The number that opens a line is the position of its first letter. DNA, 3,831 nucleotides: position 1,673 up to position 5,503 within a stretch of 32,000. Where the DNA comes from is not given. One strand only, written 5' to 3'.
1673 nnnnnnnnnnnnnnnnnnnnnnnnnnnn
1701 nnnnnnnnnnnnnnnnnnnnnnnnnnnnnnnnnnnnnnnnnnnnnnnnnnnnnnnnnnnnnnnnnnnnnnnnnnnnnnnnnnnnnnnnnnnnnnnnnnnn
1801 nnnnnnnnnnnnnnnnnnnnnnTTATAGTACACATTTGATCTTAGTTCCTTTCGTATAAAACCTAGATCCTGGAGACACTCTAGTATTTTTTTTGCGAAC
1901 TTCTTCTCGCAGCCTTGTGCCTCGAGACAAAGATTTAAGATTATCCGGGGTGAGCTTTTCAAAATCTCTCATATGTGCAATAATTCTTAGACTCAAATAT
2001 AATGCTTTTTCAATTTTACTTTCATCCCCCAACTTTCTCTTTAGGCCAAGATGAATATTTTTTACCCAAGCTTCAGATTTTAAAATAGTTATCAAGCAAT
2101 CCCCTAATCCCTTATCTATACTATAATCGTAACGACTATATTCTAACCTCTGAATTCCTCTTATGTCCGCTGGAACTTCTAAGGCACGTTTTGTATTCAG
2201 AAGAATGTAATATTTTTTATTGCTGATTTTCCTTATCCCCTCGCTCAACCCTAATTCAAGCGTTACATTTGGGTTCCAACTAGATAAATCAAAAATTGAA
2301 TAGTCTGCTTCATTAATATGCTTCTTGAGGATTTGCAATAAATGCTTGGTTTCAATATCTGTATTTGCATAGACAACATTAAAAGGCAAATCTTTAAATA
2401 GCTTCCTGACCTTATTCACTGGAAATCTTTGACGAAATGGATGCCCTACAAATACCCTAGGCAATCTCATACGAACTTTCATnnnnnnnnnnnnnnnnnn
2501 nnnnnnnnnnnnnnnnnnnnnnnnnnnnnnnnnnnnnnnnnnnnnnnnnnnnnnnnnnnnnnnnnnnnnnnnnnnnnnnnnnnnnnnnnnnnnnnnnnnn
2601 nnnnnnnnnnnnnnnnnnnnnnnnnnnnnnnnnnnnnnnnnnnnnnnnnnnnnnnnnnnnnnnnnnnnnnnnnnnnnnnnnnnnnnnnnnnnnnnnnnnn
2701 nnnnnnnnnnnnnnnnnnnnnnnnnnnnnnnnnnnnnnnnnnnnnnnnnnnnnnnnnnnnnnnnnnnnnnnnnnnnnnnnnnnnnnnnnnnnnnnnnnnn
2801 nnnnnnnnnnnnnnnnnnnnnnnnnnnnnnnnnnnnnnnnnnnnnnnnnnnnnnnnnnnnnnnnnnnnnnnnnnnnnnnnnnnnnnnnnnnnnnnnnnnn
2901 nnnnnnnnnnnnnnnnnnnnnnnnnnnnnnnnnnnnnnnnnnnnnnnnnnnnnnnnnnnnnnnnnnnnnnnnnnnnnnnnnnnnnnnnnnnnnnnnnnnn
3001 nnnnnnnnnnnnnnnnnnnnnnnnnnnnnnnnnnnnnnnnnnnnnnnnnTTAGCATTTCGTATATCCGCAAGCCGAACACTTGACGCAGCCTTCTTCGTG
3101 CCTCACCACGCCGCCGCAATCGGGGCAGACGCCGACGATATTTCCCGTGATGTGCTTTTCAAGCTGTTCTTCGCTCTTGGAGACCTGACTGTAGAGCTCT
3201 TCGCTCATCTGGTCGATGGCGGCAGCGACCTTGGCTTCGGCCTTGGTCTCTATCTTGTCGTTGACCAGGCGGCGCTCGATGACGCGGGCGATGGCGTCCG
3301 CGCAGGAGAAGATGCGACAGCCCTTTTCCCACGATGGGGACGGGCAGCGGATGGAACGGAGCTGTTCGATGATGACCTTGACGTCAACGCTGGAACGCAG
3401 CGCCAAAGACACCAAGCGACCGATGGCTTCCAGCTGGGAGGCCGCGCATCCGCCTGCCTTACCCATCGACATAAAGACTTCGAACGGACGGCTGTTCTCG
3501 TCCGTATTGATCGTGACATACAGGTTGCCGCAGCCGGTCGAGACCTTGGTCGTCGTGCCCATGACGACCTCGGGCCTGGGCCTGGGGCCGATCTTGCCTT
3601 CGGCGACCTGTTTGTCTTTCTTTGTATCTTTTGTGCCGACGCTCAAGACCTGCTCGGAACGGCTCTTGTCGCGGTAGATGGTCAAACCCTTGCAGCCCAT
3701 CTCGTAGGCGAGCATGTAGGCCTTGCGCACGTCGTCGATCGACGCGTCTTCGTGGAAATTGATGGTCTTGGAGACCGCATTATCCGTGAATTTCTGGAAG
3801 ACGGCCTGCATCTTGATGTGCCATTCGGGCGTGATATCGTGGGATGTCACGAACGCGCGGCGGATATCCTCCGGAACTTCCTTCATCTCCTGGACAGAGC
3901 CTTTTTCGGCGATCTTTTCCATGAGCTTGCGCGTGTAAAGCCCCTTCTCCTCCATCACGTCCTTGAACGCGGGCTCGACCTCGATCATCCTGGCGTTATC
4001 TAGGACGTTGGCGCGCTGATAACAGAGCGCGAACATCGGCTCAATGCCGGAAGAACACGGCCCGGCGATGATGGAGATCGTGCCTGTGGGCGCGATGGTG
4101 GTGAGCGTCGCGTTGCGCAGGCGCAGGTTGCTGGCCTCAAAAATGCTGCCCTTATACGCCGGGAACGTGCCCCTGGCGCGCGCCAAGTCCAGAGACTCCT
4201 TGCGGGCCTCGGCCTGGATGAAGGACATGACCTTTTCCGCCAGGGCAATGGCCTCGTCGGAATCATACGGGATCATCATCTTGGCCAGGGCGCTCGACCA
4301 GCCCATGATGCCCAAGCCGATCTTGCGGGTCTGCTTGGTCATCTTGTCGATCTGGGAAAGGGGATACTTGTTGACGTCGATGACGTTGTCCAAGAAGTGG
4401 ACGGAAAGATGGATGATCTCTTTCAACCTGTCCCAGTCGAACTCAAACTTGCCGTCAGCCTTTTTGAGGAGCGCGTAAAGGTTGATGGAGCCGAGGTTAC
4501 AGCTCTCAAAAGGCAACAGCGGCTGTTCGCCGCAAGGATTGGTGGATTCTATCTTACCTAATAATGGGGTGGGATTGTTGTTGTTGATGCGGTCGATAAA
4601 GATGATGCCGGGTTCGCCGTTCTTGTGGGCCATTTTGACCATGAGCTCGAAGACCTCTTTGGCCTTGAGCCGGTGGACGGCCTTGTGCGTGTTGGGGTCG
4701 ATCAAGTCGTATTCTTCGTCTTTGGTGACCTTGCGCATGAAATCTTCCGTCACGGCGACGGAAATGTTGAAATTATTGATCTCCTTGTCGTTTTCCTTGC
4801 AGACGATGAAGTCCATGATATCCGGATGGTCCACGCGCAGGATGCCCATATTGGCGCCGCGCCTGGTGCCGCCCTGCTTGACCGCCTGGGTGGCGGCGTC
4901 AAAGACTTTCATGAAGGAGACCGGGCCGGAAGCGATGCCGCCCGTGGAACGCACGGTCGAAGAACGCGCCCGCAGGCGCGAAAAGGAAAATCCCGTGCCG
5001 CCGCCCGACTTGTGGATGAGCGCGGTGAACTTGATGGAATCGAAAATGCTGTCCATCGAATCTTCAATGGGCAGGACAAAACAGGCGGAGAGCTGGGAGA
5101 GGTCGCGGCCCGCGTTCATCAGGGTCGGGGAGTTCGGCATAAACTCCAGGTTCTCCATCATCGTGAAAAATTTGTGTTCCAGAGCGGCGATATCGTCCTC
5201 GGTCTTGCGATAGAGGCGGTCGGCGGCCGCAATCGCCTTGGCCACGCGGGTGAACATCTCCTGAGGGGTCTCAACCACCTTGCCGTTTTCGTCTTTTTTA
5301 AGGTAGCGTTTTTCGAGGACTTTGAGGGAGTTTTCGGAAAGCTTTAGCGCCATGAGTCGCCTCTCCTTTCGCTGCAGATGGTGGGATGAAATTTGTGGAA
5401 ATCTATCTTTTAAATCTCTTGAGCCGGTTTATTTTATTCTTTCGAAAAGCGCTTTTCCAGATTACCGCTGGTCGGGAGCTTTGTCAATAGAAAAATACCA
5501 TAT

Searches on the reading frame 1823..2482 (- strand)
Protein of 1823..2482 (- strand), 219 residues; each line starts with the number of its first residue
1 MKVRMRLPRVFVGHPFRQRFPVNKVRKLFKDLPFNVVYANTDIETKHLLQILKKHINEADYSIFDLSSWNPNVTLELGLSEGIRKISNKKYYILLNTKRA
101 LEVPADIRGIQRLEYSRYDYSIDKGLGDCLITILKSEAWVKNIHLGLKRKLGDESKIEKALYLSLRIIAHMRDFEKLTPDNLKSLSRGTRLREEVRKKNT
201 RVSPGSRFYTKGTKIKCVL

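Call 62: search_protein_families(library=pfam, proteins=[window:1823-2482:-])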
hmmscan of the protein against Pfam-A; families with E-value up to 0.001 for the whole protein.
window:1823-2482:- (219 aa): 1 family
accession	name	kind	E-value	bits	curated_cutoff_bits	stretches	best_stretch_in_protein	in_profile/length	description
PF10137.14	CAP12-PCTIR_TIR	-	3.2e-06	27.6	24.7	1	9-116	1-118/119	CAP12/Pycsar effector protein, TIR domain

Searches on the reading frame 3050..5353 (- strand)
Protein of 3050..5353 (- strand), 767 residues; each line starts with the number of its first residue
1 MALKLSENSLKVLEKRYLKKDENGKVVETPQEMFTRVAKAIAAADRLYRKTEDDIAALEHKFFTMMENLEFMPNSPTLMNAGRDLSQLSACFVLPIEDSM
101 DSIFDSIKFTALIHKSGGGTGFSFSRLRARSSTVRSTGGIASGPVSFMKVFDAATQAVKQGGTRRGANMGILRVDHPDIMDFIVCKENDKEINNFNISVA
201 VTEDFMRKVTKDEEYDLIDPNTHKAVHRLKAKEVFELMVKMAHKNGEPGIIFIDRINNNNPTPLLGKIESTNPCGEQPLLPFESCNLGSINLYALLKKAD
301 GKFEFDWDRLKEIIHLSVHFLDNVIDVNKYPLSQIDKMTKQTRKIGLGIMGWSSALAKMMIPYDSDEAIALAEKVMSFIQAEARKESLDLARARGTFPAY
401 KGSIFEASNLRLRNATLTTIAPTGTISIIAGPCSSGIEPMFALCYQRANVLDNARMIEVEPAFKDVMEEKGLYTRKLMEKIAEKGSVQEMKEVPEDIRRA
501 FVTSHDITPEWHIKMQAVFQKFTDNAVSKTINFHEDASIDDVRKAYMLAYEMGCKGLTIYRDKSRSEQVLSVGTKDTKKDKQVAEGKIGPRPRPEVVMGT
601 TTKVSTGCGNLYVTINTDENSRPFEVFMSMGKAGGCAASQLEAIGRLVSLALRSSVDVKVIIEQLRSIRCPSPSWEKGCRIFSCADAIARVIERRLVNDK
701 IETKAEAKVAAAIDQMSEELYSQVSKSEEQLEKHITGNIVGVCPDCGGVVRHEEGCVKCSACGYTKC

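Call 62: search_protein_families(library=pfam, proteins=[window:3050-5353:-])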
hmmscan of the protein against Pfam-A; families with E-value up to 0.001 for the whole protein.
window:3050-5353:- (767 aa): 3 families
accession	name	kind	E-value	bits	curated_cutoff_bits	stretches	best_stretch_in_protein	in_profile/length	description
PF02867.20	Ribonuc_red_lgC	-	7.4e-140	467.5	23.9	1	89-560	1-523/523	Ribonucleotide reductase, barrel domain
PF00317.26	Ribonuc_red_lgN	-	1.4e-27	96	28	1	4-85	2-76/77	Ribonucleotide reductase, all-alpha domain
PF12637.14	TSCPD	-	1.8e-22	79.9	22.8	1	603-694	6-86/88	TSCPD domain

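Call 78: find_encoding_contigs(protein=window:3050-5353:-, flank=10000, max_places=3)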
Protein window:3050-5353:- (767 aa): 1 contig read that carries it; 1 place shown.
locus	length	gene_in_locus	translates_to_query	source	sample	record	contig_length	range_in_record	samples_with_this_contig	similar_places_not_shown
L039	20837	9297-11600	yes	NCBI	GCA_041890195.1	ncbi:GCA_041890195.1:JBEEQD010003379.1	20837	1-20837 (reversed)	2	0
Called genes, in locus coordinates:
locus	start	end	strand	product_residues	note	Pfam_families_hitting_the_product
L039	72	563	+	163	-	PF04008:Adenosine_kin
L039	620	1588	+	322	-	PF03279:Lip_A_acyltrans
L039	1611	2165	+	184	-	PF02632:BioY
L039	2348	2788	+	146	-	PF00571:CBS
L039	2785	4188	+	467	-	PF02040:ArsB (weak), PF03600:CitMHS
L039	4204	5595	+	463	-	PF02040:ArsB, PF03600:CitMHS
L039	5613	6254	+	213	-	PF04367:DUF502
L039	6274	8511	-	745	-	PF01564:Spermine_synth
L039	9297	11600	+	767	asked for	PF00317:Ribonuc_red_lgN, PF02867:Ribonuc_red_lgC, PF12637:TSCPD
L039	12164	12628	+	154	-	-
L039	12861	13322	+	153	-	-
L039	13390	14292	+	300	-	PF01764:Lipase_3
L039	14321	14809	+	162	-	-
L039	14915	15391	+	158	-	-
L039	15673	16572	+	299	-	-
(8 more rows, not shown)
